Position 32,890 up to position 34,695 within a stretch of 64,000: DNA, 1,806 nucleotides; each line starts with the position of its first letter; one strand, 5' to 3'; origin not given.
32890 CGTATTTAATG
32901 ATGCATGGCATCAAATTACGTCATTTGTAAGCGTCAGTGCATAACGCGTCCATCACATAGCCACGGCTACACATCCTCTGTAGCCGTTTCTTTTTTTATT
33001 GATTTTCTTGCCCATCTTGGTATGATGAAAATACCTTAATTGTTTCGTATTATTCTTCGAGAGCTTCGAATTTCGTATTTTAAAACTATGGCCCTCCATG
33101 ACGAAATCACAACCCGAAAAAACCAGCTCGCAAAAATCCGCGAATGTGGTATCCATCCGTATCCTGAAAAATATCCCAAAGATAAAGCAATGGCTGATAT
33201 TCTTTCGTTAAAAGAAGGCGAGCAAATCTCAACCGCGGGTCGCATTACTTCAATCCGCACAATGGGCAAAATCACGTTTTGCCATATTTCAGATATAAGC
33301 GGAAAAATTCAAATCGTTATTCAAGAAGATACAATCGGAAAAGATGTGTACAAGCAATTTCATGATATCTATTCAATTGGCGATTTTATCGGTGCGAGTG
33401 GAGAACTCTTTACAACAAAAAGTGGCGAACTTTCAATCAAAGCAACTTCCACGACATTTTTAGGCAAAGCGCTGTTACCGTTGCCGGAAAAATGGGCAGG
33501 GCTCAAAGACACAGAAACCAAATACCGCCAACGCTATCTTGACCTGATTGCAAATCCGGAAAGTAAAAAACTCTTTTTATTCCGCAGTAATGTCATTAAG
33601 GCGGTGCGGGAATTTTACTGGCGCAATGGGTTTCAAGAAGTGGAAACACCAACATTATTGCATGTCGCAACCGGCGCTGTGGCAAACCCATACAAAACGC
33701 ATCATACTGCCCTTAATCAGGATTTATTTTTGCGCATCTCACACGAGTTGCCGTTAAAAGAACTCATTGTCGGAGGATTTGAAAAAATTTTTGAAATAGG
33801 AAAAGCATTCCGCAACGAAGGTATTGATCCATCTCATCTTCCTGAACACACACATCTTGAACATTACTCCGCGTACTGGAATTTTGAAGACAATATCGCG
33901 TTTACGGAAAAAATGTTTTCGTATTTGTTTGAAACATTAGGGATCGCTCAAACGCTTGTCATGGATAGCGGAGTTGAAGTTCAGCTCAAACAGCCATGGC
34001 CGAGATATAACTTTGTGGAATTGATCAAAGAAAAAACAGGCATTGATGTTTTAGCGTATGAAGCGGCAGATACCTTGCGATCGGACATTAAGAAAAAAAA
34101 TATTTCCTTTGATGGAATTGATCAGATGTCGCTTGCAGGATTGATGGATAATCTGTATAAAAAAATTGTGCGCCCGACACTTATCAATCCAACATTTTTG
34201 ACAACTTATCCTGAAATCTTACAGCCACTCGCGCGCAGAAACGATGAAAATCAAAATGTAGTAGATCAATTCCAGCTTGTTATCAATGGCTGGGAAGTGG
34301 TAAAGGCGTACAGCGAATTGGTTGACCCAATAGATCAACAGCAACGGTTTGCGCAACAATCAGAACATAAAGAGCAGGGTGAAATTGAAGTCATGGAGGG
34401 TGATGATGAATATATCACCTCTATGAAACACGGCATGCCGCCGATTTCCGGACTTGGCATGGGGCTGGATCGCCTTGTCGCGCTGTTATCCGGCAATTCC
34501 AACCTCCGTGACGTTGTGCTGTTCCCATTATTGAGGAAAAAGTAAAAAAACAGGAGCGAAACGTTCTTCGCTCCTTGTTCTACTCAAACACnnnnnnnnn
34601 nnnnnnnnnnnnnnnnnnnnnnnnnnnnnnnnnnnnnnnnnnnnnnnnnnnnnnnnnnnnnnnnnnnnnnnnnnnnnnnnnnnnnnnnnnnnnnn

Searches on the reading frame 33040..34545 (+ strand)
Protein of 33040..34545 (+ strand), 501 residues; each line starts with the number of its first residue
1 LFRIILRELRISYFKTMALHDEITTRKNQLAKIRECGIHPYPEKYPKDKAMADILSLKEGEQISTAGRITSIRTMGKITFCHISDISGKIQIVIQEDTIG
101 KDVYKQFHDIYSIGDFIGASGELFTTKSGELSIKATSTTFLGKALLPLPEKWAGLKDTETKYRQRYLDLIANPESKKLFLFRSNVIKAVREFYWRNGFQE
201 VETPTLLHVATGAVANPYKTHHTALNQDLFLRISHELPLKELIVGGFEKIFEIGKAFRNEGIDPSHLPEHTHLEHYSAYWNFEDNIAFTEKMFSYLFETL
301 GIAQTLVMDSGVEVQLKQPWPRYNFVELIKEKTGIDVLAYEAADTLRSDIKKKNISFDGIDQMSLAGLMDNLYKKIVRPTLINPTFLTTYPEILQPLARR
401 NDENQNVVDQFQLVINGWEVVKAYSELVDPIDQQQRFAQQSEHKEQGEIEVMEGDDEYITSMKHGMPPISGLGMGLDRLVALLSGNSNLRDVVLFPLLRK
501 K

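Call 49: search_protein_families(library=pfam, proteins=[window:33040-34545:+], max_evalue=0.001)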
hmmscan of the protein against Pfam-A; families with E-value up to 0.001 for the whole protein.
window:33040-34545:+ (501 aa): 3 families
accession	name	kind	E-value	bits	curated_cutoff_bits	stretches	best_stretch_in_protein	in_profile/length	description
PF00152.25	tRNA-synt_2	-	9.3e-78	261.8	25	1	158-497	2-306/308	tRNA synthetases class II (D, K and N)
PF01336.31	tRNA_anti-codon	-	2.6e-14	53.3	27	1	64-138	2-72/75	OB-fold nucleic acid binding domain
PF01409.25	tRNA-synt_2d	-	6.7e-06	26.2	19.8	0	249-299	104-156/246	tRNA synthetases class II core domain (F)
